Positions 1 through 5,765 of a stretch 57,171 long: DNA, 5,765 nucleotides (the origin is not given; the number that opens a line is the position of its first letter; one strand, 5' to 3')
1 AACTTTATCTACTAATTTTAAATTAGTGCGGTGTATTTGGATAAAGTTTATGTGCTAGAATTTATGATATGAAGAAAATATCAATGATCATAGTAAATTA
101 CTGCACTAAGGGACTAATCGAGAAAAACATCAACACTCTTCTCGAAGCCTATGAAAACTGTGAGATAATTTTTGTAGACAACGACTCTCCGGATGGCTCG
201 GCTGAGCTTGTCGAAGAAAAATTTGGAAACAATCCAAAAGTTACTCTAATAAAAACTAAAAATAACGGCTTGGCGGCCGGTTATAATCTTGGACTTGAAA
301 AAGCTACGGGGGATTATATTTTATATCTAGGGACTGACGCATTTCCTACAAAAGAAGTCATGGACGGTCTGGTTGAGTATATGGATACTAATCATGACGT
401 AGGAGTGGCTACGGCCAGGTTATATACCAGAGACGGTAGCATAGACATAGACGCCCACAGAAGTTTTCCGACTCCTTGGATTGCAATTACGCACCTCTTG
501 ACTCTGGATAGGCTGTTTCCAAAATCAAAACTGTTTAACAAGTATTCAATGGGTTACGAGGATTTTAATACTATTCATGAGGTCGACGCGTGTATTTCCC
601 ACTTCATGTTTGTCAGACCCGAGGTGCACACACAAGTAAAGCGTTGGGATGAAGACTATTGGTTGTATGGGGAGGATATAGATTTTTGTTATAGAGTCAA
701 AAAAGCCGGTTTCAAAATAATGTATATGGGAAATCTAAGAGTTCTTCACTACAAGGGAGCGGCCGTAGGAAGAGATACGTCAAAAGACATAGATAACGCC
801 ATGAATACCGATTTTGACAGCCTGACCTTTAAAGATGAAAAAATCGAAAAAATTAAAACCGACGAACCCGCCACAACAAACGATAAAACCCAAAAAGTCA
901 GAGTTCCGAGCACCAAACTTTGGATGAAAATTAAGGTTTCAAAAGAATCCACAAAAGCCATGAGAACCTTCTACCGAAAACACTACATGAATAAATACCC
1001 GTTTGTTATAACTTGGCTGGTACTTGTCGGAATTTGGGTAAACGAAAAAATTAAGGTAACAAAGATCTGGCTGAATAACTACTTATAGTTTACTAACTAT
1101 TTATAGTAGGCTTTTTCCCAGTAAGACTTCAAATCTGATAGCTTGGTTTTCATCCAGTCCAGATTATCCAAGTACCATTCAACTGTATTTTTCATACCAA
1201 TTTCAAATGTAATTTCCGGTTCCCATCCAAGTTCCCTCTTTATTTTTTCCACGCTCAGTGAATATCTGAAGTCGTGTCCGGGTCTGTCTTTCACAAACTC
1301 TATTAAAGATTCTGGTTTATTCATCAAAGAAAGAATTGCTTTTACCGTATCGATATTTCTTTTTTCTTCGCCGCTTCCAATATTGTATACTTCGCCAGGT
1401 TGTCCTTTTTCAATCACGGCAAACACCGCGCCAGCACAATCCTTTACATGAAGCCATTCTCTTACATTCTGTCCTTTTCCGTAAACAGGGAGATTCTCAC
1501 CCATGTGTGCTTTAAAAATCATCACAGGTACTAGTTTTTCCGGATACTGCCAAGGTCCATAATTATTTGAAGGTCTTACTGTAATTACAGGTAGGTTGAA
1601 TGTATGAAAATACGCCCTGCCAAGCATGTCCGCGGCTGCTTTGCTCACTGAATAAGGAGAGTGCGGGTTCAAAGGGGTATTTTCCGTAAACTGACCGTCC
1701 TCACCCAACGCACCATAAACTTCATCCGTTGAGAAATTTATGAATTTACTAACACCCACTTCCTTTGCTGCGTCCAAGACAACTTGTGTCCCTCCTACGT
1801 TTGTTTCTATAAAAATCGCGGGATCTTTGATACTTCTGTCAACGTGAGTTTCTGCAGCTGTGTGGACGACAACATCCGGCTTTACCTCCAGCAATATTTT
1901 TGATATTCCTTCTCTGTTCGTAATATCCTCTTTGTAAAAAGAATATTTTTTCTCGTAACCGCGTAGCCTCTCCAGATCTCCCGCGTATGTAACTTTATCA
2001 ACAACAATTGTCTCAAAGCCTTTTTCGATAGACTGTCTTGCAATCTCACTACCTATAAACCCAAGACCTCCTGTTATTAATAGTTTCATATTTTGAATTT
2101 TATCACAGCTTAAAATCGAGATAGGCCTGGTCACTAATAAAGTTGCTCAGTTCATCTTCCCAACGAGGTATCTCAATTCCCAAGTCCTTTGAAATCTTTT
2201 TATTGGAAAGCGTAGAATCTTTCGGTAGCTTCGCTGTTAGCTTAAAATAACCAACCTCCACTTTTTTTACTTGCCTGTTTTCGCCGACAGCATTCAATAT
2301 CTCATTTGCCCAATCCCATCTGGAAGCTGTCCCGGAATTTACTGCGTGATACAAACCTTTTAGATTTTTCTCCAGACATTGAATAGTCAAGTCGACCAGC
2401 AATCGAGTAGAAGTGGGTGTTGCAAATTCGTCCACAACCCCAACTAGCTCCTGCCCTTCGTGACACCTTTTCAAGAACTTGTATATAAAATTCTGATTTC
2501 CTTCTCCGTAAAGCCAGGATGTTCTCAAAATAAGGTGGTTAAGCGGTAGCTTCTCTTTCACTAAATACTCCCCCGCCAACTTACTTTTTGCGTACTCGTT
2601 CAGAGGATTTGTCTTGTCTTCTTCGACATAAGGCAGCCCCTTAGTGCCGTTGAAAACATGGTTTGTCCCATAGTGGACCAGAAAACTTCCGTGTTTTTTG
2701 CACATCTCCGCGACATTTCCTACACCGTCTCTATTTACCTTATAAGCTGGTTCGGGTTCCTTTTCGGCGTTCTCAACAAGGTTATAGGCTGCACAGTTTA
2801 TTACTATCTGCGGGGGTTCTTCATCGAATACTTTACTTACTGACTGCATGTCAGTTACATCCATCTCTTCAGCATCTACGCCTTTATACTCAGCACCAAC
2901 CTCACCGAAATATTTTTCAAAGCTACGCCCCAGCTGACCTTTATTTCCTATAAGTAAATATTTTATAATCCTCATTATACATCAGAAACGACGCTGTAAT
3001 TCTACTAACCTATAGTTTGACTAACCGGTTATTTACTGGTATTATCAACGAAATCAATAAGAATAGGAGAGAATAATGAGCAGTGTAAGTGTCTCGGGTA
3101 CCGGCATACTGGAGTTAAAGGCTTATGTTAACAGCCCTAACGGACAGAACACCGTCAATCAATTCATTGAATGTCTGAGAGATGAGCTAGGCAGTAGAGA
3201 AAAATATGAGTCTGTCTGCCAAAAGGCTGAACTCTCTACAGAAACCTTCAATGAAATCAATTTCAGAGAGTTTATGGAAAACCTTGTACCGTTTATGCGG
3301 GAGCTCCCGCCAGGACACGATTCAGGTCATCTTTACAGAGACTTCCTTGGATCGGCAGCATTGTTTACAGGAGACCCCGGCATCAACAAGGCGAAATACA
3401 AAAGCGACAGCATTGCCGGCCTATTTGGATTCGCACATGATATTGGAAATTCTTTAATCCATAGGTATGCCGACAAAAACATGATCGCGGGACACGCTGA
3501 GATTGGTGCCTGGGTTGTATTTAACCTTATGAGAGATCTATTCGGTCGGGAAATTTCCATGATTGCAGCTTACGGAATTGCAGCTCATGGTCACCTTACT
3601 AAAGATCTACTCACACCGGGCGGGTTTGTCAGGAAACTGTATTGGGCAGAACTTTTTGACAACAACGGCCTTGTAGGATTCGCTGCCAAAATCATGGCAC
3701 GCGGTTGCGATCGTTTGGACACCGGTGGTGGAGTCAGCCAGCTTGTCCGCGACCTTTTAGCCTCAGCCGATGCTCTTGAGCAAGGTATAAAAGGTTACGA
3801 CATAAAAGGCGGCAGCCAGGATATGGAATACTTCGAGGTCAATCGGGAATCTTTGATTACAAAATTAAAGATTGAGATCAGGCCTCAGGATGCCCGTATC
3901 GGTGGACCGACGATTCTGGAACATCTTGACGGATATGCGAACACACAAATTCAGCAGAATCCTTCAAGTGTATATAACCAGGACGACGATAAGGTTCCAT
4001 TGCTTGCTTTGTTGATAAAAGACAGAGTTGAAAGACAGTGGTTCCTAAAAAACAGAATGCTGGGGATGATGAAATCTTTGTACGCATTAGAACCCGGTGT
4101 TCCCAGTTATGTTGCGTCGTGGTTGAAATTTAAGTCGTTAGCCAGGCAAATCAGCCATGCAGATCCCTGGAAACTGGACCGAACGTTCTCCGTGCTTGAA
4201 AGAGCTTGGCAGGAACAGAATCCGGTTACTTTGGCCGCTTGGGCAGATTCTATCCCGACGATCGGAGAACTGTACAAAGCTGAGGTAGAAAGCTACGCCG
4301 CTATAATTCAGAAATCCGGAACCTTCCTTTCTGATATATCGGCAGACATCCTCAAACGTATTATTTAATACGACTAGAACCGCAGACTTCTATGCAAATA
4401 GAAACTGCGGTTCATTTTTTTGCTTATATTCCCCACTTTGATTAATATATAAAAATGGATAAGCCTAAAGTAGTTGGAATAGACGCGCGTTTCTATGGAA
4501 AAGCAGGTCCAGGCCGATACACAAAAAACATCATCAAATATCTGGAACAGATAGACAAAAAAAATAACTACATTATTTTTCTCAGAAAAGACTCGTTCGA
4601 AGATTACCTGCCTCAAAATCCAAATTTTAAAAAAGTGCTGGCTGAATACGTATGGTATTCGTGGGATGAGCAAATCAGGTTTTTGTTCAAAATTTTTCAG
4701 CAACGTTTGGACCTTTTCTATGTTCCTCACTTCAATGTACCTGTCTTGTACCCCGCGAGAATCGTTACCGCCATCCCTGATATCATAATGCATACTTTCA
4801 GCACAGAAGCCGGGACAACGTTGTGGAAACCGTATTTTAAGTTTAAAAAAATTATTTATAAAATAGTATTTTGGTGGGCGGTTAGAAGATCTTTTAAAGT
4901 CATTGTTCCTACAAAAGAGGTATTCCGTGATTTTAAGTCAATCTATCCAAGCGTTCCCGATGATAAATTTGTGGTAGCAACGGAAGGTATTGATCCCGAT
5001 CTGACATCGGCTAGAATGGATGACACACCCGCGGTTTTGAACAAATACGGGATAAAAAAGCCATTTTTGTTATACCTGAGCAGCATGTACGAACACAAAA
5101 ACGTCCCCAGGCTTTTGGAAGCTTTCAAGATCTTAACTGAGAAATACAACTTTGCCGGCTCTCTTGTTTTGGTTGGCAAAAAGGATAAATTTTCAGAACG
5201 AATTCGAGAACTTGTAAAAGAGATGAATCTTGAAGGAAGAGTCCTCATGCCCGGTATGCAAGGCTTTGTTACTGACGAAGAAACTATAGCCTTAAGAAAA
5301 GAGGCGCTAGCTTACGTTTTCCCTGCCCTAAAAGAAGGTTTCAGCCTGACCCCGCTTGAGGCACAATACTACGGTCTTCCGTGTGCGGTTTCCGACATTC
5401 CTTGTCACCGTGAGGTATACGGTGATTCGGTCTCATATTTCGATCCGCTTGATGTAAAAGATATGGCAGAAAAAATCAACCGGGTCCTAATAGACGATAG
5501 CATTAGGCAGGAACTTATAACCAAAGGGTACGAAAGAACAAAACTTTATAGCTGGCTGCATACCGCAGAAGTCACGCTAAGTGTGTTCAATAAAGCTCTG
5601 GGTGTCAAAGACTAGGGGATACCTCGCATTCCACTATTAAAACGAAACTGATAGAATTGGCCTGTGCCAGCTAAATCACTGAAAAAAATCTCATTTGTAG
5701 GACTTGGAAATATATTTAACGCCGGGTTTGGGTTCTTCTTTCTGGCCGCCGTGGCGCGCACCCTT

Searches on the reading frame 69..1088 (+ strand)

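Call 89: search_protein_families(library=pfam, max_evalue=0.00001, proteins=[window:69-1088:+])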
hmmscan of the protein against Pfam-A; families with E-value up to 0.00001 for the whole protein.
window:69-1088:+ (339 aa): 4 families
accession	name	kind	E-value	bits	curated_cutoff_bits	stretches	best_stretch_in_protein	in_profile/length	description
PF00535.33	Glycos_transf_2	-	1.2e-25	90.8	23.3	1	5-151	1-132/168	Glycosyl transferase family 2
PF13641.12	Glyco_tranf_2_3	-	3.9e-08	34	27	1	4-231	3-215/230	Glycosyltransferase like family 2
PF10111.15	Glyco_tranf_2_2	-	7.2e-08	32.7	27.3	1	5-103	1-104/276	Glycosyltransferase like family 2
PF13712.12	Glyco_tranf_2_5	-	1.6e-06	28.4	27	0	64-231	37-193/210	Glycosyltransferase like family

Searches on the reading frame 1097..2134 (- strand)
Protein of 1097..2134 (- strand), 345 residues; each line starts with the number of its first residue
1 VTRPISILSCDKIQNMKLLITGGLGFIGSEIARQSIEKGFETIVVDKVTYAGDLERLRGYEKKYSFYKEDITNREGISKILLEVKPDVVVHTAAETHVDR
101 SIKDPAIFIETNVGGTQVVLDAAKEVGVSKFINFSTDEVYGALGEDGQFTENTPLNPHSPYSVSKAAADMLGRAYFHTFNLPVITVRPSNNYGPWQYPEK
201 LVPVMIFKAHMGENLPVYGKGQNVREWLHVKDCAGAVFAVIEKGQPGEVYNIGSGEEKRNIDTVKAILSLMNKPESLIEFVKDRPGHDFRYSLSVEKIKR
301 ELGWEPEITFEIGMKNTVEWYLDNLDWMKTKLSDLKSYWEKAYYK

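Call 89: search_protein_families(library=pfam, max_evalue=0.00001, proteins=[window:1097-2134:-])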
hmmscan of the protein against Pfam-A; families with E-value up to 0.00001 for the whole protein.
window:1097-2134:- (345 aa): 6 families
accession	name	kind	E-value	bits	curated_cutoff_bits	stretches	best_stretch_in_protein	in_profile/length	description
PF16363.11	GDP_Man_Dehyd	-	1.5e-75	255.2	27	1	19-316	1-331/332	GDP-mannose 4,6 dehydratase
PF01370.27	Epimerase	-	1.3e-65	221.7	20.9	1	19-253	2-240/240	NAD dependent epimerase/dehydratase family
PF04321.23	RmlD_sub_bind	-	3.1e-24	86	27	1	16-279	1-239/287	RmlD substrate binding domain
PF01073.25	3Beta_HSD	-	2.5e-20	73.1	22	1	19-236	1-224/280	3-beta hydroxysteroid dehydrogenase/isomerase family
PF02719.21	Polysacc_synt_2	-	2.9e-20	73.1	20.2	1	18-288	1-268/293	Polysaccharide biosynthesis protein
PF07993.18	NAD_binding_4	-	1.5e-11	44.4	20.1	1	85-190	88-206/258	Male sterility protein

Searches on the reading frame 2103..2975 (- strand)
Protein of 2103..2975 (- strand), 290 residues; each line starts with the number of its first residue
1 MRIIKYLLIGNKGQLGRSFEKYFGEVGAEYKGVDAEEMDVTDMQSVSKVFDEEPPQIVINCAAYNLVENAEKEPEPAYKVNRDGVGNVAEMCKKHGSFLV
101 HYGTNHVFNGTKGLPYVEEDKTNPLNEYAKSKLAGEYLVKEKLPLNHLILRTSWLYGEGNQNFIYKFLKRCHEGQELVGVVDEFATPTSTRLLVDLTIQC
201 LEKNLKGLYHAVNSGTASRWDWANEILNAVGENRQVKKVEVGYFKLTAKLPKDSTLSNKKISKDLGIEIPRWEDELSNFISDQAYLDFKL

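Call 89: search_protein_families(library=pfam, max_evalue=0.00001, proteins=[window:2103-2975:-])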
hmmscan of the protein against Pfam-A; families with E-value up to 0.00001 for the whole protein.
window:2103-2975:- (290 aa): 5 families
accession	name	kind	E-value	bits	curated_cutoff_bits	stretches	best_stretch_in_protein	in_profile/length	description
PF04321.23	RmlD_sub_bind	-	8.9e-79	265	27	1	6-282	3-284/287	RmlD substrate binding domain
PF01370.27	Epimerase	-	1.2e-23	84.2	20.9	1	7-178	2-200/240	NAD dependent epimerase/dehydratase family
PF16363.11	GDP_Man_Dehyd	-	2.6e-13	50.6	27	1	34-140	55-165/332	GDP-mannose 4,6 dehydratase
PF01073.25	3Beta_HSD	-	7.6e-09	35.4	22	1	35-185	49-211/280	3-beta hydroxysteroid dehydrogenase/isomerase family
PF07993.18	NAD_binding_4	-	5.1e-06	26.3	20.1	0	56-159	90-211/258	Male sterility protein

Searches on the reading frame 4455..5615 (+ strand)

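Call 89: search_protein_families(library=pfam, max_evalue=0.00001, proteins=[window:4455-5615:+])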
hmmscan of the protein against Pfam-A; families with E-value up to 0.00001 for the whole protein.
window:4455-5615:+ (386 aa): 3 families
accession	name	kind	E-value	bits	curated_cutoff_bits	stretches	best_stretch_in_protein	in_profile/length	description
PF00534.26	Glycos_transf_1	-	9.1e-26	90.9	26.4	1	201-361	14-172/172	Glycosyl transferases group 1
PF13692.12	Glyco_trans_1_4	-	1e-18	68.4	27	1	203-346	2-141/142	Glycosyl transferases group 1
PF13439.12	Glyco_transf_4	-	8.7e-06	26.3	28.5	0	18-182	3-169/170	Glycosyltransferase Family 4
